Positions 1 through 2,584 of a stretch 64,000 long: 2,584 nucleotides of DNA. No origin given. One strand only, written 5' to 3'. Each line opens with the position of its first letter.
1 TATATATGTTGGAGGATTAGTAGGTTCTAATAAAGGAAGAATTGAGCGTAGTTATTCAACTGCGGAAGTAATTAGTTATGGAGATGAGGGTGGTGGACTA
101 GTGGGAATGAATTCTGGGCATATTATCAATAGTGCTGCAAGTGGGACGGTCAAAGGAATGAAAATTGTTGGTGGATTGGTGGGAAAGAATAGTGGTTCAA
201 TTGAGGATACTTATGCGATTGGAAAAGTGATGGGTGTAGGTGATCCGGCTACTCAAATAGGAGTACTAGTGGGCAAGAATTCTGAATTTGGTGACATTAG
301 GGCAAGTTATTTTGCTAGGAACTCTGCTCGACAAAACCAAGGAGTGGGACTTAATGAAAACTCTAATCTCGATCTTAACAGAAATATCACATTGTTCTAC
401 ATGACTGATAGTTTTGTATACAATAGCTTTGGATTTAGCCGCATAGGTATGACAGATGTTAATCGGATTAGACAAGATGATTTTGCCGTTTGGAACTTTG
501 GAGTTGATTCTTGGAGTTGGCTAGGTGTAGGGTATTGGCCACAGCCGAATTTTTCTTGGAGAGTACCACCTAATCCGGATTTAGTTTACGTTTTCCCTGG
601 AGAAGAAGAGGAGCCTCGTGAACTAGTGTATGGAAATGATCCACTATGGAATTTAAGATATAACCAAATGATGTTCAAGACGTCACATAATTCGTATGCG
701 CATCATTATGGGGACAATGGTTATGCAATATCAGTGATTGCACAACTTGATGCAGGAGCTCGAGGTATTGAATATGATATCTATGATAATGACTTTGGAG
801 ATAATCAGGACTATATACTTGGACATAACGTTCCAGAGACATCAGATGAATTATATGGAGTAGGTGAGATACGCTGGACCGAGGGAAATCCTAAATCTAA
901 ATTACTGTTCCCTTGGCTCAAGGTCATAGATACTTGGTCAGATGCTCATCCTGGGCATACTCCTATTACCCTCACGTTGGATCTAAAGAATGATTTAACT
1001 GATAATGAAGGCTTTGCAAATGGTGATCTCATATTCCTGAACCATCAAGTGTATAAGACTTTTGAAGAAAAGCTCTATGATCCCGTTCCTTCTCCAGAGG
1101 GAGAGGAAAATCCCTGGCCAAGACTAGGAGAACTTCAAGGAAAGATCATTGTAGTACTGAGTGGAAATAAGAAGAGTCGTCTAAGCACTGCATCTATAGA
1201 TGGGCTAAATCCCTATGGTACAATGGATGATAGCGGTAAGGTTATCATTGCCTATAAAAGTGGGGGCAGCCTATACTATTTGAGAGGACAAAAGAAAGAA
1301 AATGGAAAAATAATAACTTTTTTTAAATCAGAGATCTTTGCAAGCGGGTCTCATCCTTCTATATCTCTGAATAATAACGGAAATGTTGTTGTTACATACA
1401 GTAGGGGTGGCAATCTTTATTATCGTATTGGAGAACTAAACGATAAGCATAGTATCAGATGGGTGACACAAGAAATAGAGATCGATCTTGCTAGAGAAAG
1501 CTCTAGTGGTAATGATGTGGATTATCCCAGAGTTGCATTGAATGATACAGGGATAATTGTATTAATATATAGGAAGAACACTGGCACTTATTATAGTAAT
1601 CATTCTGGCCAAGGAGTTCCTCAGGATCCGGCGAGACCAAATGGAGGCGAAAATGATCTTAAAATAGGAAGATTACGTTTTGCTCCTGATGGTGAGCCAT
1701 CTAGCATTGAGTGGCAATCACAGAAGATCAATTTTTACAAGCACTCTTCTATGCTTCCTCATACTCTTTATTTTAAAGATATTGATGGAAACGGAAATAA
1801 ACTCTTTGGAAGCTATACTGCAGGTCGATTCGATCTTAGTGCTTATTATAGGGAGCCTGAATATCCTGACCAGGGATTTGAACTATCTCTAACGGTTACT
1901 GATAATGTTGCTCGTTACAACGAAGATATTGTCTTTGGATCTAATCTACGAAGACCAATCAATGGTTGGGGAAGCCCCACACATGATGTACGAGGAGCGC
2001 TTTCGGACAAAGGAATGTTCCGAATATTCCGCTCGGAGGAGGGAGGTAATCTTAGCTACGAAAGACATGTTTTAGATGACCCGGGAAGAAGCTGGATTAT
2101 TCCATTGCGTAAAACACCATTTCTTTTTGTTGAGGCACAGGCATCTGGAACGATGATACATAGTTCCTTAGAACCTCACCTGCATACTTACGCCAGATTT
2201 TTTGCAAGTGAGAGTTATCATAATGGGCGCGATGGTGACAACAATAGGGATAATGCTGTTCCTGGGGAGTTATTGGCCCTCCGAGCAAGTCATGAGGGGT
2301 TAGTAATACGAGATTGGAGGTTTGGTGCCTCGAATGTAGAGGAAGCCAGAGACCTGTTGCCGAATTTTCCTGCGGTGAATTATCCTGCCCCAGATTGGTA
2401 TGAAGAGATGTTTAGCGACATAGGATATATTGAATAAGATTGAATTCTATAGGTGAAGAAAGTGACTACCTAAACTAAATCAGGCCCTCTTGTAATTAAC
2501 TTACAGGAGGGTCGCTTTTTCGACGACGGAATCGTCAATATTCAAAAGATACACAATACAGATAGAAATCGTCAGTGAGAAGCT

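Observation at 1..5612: Tandem paralogous giant surface proteins with GLUG repeats and a eukaryote-type PI-PLC-X-like domain; one copy keeps both catalytic histidines, the other has lost both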

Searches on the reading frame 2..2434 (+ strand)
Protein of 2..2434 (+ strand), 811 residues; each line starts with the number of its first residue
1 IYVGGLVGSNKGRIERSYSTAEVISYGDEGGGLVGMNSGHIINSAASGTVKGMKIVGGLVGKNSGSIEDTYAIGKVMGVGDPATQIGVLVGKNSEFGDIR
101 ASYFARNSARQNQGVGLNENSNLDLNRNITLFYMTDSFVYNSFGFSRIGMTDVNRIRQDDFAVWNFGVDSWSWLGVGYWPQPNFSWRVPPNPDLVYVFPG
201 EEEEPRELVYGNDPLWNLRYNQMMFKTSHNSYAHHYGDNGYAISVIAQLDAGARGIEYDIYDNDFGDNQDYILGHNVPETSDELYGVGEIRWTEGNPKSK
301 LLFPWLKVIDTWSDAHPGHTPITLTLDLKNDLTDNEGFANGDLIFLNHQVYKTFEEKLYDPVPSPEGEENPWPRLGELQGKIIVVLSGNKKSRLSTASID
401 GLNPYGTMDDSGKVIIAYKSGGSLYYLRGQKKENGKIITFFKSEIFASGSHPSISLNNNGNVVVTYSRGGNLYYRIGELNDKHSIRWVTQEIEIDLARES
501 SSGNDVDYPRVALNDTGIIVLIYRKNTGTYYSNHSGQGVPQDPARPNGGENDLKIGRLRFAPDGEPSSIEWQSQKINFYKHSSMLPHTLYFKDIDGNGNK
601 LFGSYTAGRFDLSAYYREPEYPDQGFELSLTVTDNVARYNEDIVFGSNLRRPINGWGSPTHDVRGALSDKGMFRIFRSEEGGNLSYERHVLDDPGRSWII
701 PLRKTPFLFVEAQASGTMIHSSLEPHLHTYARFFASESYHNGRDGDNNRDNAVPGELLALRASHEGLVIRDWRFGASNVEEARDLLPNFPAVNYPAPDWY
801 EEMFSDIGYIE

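Call 5: search_protein_families(library=pfam, proteins=[window:2-2434:+], max_evalue=1)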
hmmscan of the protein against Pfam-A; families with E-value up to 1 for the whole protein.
window:2-2434:+ (811 aa): 4 families
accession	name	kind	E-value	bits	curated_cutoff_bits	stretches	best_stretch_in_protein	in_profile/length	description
PF07581.17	Glug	-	8.1e-13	48.3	20.5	3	56-76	5-27/28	The GLUG motif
PF16670.11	PI-PLC-C1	-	9e-07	28.7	29.9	1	296-354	107-172/329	Phosphoinositide phospholipase C, Ca2+-dependent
PF00388.25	PI-PLC-X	-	0.00064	19.8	23.1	1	225-384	10-140/144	Phosphatidylinositol-specific phospholipase C, X domain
PF09426.16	Nyv1_longin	-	0.062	13.8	25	1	383-419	54-90/137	Vacuolar R-SNARE Nyv1, longin domain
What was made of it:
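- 2..330 (+): Copy A GLUG repeats, the visible end of a beta-helix stalk. PF07581 Glug scores 48.3 bits with 3 stretches (call 5).
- The PF00388 X-box alignment ends at model position 140 of 144, at A residue 384, just before the propeller (call 5). Neither window protein reaches the curated Pfam cutoff for PF16670 or PF00388 (call 5).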

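Call 6: search_protein_families(library=ncbifam, proteins=[window:2-2434:+], max_evalue=1)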
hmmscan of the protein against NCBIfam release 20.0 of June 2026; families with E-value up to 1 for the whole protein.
window:2-2434:+ (811 aa): 0 families

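Call 7: search_solved_structures(query=window:2-2434:+, max_evalue=10, show_alignments=3)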
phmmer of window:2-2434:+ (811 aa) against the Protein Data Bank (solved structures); distinct sequences matched with E-value up to 10: 5.
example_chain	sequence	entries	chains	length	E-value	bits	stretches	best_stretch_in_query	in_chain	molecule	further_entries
5fyo_A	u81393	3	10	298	1.2e-08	36.9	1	214-396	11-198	PHOSPHOINOSITOL-SPECIFIC PHOSPHOLIPASE C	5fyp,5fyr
3h4w_A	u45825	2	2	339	0.00062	21.3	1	247-339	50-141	Phosphatidylinositol-specific phospholipase C1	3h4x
5uxb_A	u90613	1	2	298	0.69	11.2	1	751-805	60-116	Macrolide 2'-phosphotransferase MphH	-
5uxc_A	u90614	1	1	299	0.7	11.2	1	751-805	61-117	Predicted aminoglycoside phosphotransferase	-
5uxd_A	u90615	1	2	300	0.7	11.2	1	751-805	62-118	Macrolide 2'-phosphotransferase MphH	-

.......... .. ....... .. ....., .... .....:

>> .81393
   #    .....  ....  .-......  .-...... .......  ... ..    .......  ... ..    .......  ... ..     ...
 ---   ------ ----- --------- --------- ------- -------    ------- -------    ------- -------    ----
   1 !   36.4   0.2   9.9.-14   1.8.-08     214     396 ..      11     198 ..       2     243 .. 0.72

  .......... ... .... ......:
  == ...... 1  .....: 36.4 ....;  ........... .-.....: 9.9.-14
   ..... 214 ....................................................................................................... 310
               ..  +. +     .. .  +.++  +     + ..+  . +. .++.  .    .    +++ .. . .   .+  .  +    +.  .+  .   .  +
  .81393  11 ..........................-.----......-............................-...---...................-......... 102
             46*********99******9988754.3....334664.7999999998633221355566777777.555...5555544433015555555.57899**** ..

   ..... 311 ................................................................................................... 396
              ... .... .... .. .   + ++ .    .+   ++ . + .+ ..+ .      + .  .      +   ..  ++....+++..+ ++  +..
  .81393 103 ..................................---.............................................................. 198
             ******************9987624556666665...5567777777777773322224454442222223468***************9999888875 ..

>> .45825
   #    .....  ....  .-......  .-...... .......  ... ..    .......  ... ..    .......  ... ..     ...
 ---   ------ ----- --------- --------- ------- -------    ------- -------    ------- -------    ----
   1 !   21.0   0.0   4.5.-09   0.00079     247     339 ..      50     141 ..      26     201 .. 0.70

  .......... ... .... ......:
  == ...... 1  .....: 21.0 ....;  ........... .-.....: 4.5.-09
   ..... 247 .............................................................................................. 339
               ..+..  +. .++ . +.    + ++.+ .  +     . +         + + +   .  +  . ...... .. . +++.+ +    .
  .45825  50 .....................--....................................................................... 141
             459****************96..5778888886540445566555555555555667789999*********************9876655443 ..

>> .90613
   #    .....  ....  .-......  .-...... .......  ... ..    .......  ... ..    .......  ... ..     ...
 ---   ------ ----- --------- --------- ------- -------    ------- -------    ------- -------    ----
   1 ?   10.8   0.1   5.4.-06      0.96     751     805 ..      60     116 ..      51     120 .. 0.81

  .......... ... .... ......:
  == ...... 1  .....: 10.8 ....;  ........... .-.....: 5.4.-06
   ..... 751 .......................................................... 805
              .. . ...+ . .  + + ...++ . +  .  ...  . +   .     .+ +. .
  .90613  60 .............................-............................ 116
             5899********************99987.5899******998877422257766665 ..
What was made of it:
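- phmmer of A against 5FYO gives E 1.2e-8 and against 3H4W 6e-4 (call 7).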
